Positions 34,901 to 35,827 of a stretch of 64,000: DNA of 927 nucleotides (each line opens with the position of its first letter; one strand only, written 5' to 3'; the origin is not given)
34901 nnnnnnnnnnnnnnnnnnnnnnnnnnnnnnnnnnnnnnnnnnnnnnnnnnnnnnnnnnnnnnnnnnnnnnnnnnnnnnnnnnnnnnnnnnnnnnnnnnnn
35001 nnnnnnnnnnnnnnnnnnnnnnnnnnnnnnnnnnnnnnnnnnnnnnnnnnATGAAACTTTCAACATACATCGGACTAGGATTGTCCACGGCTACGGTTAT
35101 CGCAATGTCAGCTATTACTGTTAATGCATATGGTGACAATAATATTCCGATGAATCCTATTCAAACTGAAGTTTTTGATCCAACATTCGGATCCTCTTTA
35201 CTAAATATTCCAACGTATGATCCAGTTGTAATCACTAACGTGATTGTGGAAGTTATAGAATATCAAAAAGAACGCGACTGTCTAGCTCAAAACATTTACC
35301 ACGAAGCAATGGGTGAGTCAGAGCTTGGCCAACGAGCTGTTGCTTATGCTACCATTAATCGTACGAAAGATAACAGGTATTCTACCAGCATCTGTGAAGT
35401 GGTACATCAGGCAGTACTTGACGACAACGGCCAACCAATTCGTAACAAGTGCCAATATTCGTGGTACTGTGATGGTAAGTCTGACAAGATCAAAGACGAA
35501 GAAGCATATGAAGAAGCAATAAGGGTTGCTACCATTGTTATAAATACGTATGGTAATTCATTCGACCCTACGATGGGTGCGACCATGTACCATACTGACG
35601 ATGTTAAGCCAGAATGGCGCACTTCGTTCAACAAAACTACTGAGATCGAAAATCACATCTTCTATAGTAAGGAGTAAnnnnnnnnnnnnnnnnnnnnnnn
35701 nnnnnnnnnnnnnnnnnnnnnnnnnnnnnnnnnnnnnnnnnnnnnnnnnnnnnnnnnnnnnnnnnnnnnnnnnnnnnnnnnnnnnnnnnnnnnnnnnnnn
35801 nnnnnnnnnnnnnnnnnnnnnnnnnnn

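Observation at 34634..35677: Lysis cassette candidate: multi-TM holin-like protein plus SAR-type SleB-family endolysin under an early-type promoter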

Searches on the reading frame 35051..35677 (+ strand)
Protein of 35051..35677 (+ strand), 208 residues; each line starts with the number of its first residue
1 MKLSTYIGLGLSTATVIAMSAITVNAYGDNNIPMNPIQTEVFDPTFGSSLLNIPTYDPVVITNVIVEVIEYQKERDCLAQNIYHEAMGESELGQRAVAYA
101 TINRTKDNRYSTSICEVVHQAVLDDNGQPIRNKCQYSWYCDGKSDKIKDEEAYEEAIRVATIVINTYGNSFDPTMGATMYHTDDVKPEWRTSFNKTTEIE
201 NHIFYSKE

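Call 4: search_protein_families(library=pfam, proteins=[window:35051-35677:+], max_evalue=0.1)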
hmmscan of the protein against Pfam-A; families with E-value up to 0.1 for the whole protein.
window:35051-35677:+ (208 aa): 1 family
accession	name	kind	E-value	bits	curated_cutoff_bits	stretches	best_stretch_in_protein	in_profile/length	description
PF07486.17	Hydrolase_2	-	2.1e-20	73.6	27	1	88-205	1-100/100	Cell Wall Hydrolase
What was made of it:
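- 35267..35677 (+): Hydrolase residues 73-208 plus stop: the SleB/CwlJ-type (Hydrolase_2) catalytic domain. The catalytic Glu85 codon is at 35303-35305. Conserved Cys residues are 77, 115, 134 and 140. Pfam (call 4).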

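Call 8: search_dna_similar(query=window:35051-35674:+, collection=phages, mode=protein, max_rows=40)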
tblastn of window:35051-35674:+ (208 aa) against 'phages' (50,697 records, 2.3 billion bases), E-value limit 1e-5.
Records with a match: 1070; places in all: 1071; records where one place covers at least 80% of the query: 45.
Best place of each record, by identity: <60% 1070.
By first word of the organism name: Salmonella 284; Escherichia 244; Pseudomonas 182; Klebsiella 113; Vibrio 55; Campylobacter 18; Stenotrophomonas 17; Aeromonas 16; Phage 15; Bacteriophage 15; and 31 more.
By host as written in the record: - 128; Escherichia coli 79; Pseudomonas aeruginosa 73; Salmonella enterica subsp. enterica serovar Enteritidis PT1 39; Klebsiella pneumoniae 38; Pseudomonas aeruginosa PAO1 31; Escherichia coli K-12 29; Salmonella sp. 25; and 259 more.
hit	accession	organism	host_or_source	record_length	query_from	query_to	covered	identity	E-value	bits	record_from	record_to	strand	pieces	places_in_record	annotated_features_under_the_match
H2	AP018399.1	Xanthomonas phage XacN1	Xanthomonas citri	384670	14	207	93%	36.3%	8e-29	118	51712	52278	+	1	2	cell wall hydrolase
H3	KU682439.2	Stenotrophomonas phage vB_SmaS-DLP_6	Stenotrophomonas maltophilia D1571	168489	16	205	91%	33.2%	4e-19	91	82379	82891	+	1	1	SleB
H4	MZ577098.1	Methylophilales phage Melnitz-3 EXVC039M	Methylophilales_sp._H5P1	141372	74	208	65%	44.8%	1e-31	126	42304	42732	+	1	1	cell wall hydrolase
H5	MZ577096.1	Methylophilales phage Melnitz-2 EXVC040M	Methylophilales_sp._H5P1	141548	74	208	65%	44.8%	1e-31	126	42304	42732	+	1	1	cell wall hydrolase | hypothetical protein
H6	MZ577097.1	Methylophilales phage Melnitz EXVC044M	Methylophilales_sp._H5P1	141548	74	208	65%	44.8%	1e-31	126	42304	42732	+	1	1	cell wall hydrolase | hypothetical protein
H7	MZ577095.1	Methylophilales phage Melnitz-1 EXVC043M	Methylophilales_sp._H5P1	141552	74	208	65%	44.8%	1e-31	126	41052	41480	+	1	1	hypothetical protein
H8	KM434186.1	Pseudomonas phage vB_PaeM_PS24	Pseudomonas aeruginosa PAER2_24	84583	8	205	95%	30.0%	1e-11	68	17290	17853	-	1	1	sleB: spore cortex-lytic enzyme precursor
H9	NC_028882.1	Pseudomonas phage vB_PaeM_PS24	Pseudomonas aeruginosa PAER2_24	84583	8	205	95%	30.0%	1e-11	68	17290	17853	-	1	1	sleB: endolysin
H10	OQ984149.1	Phage C48C1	-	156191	73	205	64%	43.3%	2e-27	114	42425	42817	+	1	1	endolysin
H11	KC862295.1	Pseudomonas phage CHA_P1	Pseudomonas aeruginosa CHA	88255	10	205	94%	29.4%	3e-11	67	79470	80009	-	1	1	cell wall hydrolase domain protein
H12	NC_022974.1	Pseudomonas phage CHA_P1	Pseudomonas aeruginosa CHA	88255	10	205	94%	29.4%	3e-11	67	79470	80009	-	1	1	endolysin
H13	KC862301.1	Pseudomonas phage PAK_P5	Pseudomonas aeruginosa PAK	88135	10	205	94%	29.4%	3e-11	67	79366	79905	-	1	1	hypothetical protein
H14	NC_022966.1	Pseudomonas phage PAK_P5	Pseudomonas aeruginosa PAK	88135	10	205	94%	29.4%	3e-11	67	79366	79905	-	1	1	endolysin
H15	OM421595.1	Pseudomonas phage vB_PaeM_VL12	Pseudomonas aeruginosa ATCC27853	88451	10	205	94%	29.4%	4e-11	67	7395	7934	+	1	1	putative cell wall hydrolase domain protein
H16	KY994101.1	Pseudomonas phage vB_PaeM_G1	Pseudomonas aeruginosa DLG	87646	10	205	94%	29.4%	4e-11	67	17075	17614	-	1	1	putative cell wall hydrolase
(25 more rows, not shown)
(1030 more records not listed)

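Call 10: get_annotated_region(hit=H4, flank=5000)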
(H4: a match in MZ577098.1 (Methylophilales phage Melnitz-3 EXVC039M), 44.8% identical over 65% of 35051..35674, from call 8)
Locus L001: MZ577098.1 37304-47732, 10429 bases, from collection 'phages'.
description: Methylophilales phage Melnitz-3 EXVC039M, complete genome.
organism: Methylophilales phage Melnitz-3 EXVC039M (NCBI taxid 2832341)
taxonomy: Viruses; Duplodnaviria; Heunggongvirae; Uroviricota; Caudoviricetes; Kyanoviridae
host: Methylophilales_sp._H5P1; source: -; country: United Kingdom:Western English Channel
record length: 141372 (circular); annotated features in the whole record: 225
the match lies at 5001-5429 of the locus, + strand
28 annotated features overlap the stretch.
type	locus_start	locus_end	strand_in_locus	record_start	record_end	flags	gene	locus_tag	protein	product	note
CDS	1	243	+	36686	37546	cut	-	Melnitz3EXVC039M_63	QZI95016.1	flap endonuclease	Flap endonuclease Xni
CDS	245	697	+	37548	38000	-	-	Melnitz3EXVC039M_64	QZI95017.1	hypothetical protein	-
CDS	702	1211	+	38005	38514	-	-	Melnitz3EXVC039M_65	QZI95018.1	glycoside hydrolase family 108 protein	-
CDS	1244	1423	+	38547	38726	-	-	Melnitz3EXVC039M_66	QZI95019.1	hypothetical protein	-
CDS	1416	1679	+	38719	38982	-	-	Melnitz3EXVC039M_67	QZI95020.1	hypothetical protein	-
CDS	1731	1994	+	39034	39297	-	-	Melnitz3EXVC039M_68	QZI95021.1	hypothetical protein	-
CDS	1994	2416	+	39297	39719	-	-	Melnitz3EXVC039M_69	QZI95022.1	hypothetical protein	-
CDS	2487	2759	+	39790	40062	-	-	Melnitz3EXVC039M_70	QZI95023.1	hypothetical protein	-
CDS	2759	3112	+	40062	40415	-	-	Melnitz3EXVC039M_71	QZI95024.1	hypothetical protein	-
CDS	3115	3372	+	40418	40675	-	-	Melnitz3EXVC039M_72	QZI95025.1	hypothetical protein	-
CDS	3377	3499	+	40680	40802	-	-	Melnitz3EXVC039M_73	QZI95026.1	hypothetical protein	-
CDS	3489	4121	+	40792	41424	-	-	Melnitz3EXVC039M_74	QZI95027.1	hypothetical protein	-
CDS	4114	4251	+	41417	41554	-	-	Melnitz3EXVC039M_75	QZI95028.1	hypothetical protein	-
CDS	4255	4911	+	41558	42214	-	-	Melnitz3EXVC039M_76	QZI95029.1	hypothetical protein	-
CDS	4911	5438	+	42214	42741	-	-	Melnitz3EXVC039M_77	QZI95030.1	cell wall hydrolase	-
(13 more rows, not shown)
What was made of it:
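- Melnitz has both GH108 and Hydrolase_2 (call 10).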

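Call 11: get_annotated_region(hit=H3, flank=5000)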
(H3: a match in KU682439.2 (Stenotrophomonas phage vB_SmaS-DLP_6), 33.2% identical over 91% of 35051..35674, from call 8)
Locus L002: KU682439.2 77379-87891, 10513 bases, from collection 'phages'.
description: Stenotrophomonas phage vB_SmaS-DLP_6, complete genome.
organism: Stenotrophomonas phage vB_SmaS-DLP_6 (NCBI taxid 1651816)
taxonomy: Viruses; Duplodnaviria; Heunggongvirae; Uroviricota; Caudoviricetes
host: Stenotrophomonas maltophilia D1571; source: soil; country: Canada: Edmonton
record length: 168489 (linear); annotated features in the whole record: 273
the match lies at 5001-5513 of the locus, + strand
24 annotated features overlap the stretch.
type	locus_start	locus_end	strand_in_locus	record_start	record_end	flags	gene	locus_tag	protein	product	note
CDS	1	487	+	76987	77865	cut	-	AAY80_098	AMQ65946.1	RNaseH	-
CDS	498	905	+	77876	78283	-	-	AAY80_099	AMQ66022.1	hypothetical protein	-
CDS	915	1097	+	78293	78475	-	-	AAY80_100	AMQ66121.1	hypothetical protein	-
CDS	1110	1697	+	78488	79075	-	-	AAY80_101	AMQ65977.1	hypothetical protein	-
CDS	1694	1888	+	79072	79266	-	-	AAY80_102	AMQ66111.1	hypothetical protein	-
CDS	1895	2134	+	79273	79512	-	-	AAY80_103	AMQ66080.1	hypothetical protein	-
CDS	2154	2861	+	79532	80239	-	-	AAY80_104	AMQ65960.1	PhoH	-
CDS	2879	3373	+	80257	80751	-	-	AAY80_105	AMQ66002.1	hypothetical protein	-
CDS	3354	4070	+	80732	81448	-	-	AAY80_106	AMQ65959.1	exonuclease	-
CDS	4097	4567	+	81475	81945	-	-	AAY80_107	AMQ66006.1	hypothetical protein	-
CDS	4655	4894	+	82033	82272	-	-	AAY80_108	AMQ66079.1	hypothetical protein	-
CDS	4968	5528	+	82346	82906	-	-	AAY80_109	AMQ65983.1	SleB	-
CDS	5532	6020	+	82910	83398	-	-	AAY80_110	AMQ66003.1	dCMP deaminase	-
CDS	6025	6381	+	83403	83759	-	-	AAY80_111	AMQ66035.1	deoxycytidylate deaminase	-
CDS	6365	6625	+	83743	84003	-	-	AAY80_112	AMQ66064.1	hypothetical protein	-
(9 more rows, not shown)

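Call 12: get_annotated_region(hit=H2, flank=5000)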
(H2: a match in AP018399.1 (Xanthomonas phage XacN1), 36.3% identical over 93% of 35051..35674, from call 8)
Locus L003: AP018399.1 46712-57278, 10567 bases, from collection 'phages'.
description: Xanthomonas phage XacN1 DNA, complete genome.
organism: Xanthomonas phage XacN1 (NCBI taxid 2042251)
taxonomy: Viruses; Duplodnaviria; Heunggongvirae; Uroviricota; Caudoviricetes
host: Xanthomonas citri; source: -; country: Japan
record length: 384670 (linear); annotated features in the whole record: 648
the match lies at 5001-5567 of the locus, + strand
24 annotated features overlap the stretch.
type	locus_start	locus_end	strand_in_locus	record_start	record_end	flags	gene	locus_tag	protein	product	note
CDS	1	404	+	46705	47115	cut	-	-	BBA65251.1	predicted ORF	ORF103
CDS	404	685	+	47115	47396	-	-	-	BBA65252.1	predicted ORF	ORF104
CDS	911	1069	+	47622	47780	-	-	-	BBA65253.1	predicted ORF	ORF105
CDS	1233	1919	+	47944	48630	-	-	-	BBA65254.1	predicted ORF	ORF106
tRNA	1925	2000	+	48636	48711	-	-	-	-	tRNA-Ala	-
tRNA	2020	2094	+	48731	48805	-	-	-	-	tRNA-Val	-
tRNA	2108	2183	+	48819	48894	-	-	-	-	tRNA-His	-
tRNA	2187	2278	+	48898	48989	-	-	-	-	tRNA-Ser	-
CDS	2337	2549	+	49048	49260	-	-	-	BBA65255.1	predicted ORF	ORF107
tRNA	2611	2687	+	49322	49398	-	-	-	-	tRNA-Arg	-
CDS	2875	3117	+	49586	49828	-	-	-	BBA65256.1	predicted ORF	ORF108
CDS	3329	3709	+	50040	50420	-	-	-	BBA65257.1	predicted ORF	ORF109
CDS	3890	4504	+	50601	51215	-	-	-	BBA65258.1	predicted ORF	ORF110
CDS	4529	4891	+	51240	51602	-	-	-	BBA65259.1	predicted ORF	ORF111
CDS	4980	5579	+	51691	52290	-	-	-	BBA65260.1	cell wall hydrolase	ORF112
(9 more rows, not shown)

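Call 20: find_homologous_proteins(query=window:35051-35674:+)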
Query window:35051-35674:+ (208 aa): 546 proteins with E <= 0.001 among 638 candidates; the best 120 are listed.
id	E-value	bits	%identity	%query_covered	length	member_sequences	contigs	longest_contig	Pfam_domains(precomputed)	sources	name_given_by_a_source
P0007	3.1e-135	466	99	100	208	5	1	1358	PF07486.18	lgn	-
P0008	5.3e-97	342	73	100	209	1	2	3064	PF07486.18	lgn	-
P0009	7.6e-96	338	73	100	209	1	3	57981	PF07486.18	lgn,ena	-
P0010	9.3e-96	337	73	100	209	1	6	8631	PF07486.18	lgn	-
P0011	1.3e-94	334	72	100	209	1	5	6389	PF07486.18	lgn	-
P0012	5.4e-93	328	72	100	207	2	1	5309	PF07486.18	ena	-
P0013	4.1e-92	326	70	100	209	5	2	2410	PF07486.18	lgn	-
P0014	1.8e-86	307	69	99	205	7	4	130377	PF07486.18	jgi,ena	jgi:spore germination cell wall hydrolase CwlJ-like protein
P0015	4.6e-86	306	69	99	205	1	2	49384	PF07486.18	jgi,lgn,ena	jgi:spore germination cell wall hydrolase CwlJ-like protein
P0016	1.8e-85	304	67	100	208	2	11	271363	PF07486.18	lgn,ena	-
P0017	1.8e-84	301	66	100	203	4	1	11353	PF07486.18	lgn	-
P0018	3.9e-83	296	67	100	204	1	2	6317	PF07486.18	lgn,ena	-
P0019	1.0e-82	295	65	100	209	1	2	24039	PF07486.18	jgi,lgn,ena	-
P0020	2.8e-82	293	64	100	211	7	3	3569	PF07486.18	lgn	-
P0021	1.5e-64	236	61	83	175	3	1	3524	PF07486.18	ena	-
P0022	1.2e-63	233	70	67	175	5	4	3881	PF07486.18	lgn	-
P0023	4.8e-63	231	68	73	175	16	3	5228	PF07486.18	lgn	-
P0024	4.0e-62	228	70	68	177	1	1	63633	PF07486.18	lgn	-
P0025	8.2e-62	227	54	99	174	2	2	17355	PF07486.18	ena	-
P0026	1.3e-61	226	69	67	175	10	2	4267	PF07486.18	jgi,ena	jgi:spore germination cell wall hydrolase CwlJ-like protein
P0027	6.0e-60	221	64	73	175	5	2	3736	PF07486.18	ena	-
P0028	1.0e-59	220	63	73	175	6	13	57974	PF07486.18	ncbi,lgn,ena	-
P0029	1.1e-59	220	52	99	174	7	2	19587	PF07486.18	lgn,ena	-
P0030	1.3e-59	220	52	100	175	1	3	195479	PF07486.18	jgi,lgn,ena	-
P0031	3.6e-59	218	53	100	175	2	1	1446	PF07486.18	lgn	-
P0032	6.9e-59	217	58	77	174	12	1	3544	PF07486.18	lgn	-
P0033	7.1e-59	217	67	65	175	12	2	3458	PF07486.18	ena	-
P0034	1.4e-58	216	65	67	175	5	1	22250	PF07486.18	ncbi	-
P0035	1.7e-58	216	70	65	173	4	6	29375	PF07486.18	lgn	-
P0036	2.8e-58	215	68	65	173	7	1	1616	PF07486.18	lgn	-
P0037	3.9e-58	215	51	100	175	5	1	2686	PF07486.18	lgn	-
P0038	6.7e-58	214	52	100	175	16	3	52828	PF07486.18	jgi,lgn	jgi:spore germination cell wall hydrolase CwlJ-like protein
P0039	1.0e-57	213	51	99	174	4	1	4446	PF07486.18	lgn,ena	-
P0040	1.3e-57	213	52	100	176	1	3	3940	PF07486.18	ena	-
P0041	1.9e-57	212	50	100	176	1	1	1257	PF07486.18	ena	-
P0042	3.3e-57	212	52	96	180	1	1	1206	PF07486.18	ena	-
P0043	3.5e-57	212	54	100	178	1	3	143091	PF07486.18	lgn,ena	-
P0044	3.9e-57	211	51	100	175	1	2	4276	PF07486.18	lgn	-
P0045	4.0e-57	211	65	68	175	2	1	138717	PF07486.18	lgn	-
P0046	4.2e-57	211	50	100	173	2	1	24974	PF07486.18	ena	-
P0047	6.2e-57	211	50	100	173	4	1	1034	PF07486.18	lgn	-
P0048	6.6e-57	211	50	99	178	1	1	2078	PF07486.18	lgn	-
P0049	7.3e-57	211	50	100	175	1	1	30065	PF07486.18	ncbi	-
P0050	1.6e-56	209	69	64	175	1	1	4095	PF07486.18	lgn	-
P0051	3.3e-56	208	51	99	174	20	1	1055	PF07486.18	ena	-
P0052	6.9e-56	207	50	99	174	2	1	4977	PF07486.18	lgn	-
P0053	3.8e-55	205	56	75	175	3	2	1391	PF07486.18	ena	-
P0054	2.1e-54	203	65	64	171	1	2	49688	PF07486.18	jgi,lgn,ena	jgi:spore germination cell wall hydrolase CwlJ-like protein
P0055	2.0e-53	199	49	100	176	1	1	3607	PF07486.18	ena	-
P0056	4.8e-52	195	56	68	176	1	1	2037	PF07486.18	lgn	-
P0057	4.2e-50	188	56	75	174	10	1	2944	PF07486.18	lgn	-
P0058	5.2e-49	185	55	75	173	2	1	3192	PF07486.18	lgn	-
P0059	8.6e-49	184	55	67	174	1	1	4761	PF07486.18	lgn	-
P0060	3.2e-48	182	58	66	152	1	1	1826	PF07486.18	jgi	jgi:spore germination cell wall hydrolase CwlJ-like protein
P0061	1.3e-47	180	53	71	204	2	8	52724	PF07486.18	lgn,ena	-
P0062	2.7e-47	179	57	66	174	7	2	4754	PF07486.18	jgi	jgi:spore germination cell wall hydrolase CwlJ-like protein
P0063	6.9e-46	175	56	65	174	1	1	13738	PF07486.18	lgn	-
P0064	7.4e-45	171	54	66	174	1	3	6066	PF07486.18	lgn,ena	-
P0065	1.2e-44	171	44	99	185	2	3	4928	PF07486.18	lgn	-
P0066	2.4e-44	170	43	99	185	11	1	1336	PF07486.18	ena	-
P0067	2.5e-44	170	54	65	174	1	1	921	PF07486.18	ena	-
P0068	5.9e-44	168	50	71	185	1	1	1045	PF07486.18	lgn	-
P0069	7.1e-44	168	42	99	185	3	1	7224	PF07486.18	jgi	jgi:spore germination cell wall hydrolase CwlJ-like protein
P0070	1.2e-43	167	54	68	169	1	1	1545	PF07486.18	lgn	-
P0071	1.3e-43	167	50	74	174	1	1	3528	PF07486.18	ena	-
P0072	1.8e-43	167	52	69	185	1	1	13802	PF07486.18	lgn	-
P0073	4.0e-43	166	56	64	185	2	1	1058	PF07486.18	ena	-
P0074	4.3e-43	166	54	64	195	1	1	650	PF07486.18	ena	-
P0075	4.4e-43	166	51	65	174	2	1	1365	PF07486.18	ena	-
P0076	4.5e-43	166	52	65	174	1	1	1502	PF07486.18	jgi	jgi:N-acetylmuramoyl-L-alanine amidase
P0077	5.2e-43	165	54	64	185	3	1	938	PF07486.18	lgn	-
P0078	9.1e-43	165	52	69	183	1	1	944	PF07486.18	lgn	-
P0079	1.4e-42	164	55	63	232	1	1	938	PF07486.18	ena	-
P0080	1.4e-42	164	54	65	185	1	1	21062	PF07486.18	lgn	-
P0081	2.4e-42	163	52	66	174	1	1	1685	PF07486.18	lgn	-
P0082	2.5e-42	163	54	65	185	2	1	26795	PF07486.18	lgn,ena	-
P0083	2.9e-42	163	48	70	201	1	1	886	PF07486.18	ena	-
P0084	3.0e-42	163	41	99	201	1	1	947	PF07486.18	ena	-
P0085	3.2e-42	163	52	70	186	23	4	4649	PF07486.18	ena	-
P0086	3.3e-42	163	51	67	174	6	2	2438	PF07486.18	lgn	-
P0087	3.5e-42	163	48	70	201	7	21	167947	PF07486.18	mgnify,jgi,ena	mgnify:FL=1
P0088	7.1e-42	162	53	64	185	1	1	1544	PF07486.18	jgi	jgi:spore germination cell wall hydrolase CwlJ-like protein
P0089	7.3e-42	162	49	71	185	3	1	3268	PF07486.18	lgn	-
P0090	7.6e-42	162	40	99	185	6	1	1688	PF07486.18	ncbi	-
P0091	7.7e-42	162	48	76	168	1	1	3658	PF07486.18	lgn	-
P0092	9.7e-42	161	53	66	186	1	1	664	PF07486.18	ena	-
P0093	1.5e-41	161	48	72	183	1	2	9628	PF07486.18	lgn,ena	-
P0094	2.0e-41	160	50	72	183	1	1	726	PF07486.18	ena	-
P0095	2.3e-41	160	48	70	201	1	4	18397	PF07486.18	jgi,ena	-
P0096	2.8e-41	160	46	72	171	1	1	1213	PF07486.18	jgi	jgi:spore germination cell wall hydrolase CwlJ-like protein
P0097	3.2e-41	159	53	64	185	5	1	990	PF07486.18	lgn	-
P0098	3.5e-41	159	54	66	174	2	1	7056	PF07486.18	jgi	-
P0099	3.8e-41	159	49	65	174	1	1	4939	PF07486.18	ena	-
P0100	6.1e-41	159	53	65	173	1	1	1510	PF07486.18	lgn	-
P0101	7.3e-41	158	43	80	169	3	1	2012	PF07486.18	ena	-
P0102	1.1e-40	158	40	99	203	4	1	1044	PF07486.18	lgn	-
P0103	1.8e-40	157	52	66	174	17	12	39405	PF07486.18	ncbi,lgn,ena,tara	tara:strand:+ start:46 stop:570 length:525 start_codon:yes stop_codon:yes gene_type:complete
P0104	2.1e-40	157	54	62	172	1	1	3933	PF07486.18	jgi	-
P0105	2.3e-40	157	51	66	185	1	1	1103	PF07486.18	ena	-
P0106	2.3e-40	157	41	99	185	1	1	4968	PF07486.18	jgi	-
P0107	2.6e-40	156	41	99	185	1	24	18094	PF07486.18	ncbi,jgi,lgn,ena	-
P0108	2.7e-40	156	41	99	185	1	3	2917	PF07486.18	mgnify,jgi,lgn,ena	mgnify:FL=1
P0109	2.9e-40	156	41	99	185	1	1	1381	PF07486.18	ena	-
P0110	3.1e-40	156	41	99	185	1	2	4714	PF07486.18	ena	-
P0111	3.8e-40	156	41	99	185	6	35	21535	PF07486.18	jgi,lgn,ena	jgi:N-acetylmuramoyl-L-alanine amidase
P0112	4.0e-40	156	41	99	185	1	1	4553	PF07486.18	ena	-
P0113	4.0e-40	156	50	72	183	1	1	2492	PF07486.18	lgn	-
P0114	4.1e-40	156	51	66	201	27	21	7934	PF07486.18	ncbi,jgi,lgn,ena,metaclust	jgi:spore germination cell wall hydrolase CwlJ-like protein|metaclust:\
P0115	4.5e-40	156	52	65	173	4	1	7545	PF07486.18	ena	-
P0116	5.2e-40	156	41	99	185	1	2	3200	PF07486.18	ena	-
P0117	9.1e-40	155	50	66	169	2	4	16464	PF07486.18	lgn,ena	-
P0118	9.6e-40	155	48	67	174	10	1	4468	PF07486.18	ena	-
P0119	1.5e-39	154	51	65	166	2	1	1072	PF07486.18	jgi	jgi:N-acetylmuramoyl-L-alanine amidase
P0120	1.6e-39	154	40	99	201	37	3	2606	PF07486.18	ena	-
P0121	1.8e-39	154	48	69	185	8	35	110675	PF07486.18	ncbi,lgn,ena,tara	tara:strand:+ start:287 stop:844 length:558 start_codon:yes stop_codon:yes gene_type:complete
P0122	2.7e-39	153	50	66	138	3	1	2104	PF07486.18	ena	-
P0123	2.8e-39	153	50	66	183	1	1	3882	PF07486.18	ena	-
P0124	3.2e-39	153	52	65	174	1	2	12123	PF07486.18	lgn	-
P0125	3.4e-39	153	48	69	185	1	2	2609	PF07486.18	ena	-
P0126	4.0e-39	153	41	99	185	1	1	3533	PF07486.18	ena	-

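Call 30: find_encoding_contigs(protein=P0014, flank=6000, max_places=2)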
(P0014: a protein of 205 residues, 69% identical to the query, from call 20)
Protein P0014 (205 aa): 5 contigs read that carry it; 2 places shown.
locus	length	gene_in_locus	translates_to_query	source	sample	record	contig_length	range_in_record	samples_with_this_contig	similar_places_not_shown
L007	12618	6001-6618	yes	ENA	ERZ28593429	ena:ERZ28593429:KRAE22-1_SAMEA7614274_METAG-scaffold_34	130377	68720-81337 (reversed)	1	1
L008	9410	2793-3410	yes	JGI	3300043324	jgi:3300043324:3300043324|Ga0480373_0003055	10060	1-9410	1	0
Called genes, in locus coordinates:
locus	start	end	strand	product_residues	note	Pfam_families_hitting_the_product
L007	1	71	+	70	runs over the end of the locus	-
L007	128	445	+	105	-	-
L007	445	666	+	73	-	-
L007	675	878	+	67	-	-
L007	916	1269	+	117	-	PF18847:LPD29 (weak)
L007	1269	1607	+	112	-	-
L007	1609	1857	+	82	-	-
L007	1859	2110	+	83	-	-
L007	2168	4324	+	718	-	-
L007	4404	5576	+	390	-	PF00004:AAA (faint), PF07726:AAA_3, PF07728:AAA_5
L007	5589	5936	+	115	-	-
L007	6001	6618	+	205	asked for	PF07486:Hydrolase_2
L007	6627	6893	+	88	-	PF24043:DUF7352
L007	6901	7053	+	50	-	-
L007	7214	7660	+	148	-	-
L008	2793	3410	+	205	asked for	PF07486:Hydrolase_2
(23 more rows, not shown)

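Call 31: find_encoding_contigs(protein=P0016, flank=6000, max_places=2)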
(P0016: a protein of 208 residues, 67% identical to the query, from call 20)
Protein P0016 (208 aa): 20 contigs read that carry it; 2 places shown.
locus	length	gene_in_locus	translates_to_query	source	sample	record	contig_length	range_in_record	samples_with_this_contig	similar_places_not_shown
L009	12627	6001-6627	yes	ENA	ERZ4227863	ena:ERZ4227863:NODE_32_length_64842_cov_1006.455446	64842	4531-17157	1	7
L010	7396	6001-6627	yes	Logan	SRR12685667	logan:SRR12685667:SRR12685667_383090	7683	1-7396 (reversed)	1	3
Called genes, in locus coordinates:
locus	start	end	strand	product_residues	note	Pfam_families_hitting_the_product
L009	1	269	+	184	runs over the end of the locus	-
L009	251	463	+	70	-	-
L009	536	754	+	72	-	-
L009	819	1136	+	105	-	-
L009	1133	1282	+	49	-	-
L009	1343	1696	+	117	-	PF18847:LPD29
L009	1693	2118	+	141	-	-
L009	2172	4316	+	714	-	-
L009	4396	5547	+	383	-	PF07726:AAA_3, PF07728:AAA_5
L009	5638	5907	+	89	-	-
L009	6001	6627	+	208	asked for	PF07486:Hydrolase_2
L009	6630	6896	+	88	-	PF24043:DUF7352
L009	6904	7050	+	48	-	-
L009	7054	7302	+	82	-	-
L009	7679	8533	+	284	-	PF00092:VWA (weak)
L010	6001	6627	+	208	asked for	PF07486:Hydrolase_2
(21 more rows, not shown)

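Call 42: search_protein_families(library=phrogs, proteins=[window:35051-35674:+], max_evalue=0.01)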
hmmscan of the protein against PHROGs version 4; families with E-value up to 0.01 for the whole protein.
window:35051-35674:+ (208 aa): 4 families
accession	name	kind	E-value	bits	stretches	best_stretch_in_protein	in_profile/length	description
phrog_938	-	lysis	3e-23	81.9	1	63-207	41-172/2185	endolysin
phrog_15649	-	lysis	7.5e-10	38.4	1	66-182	221-329/1079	endolysin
phrog_14642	-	lysis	1.6e-05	25.5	1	72-204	100-213/215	endolysin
phrog_17417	-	unknown function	0.0025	18.6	1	58-121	64-129/192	-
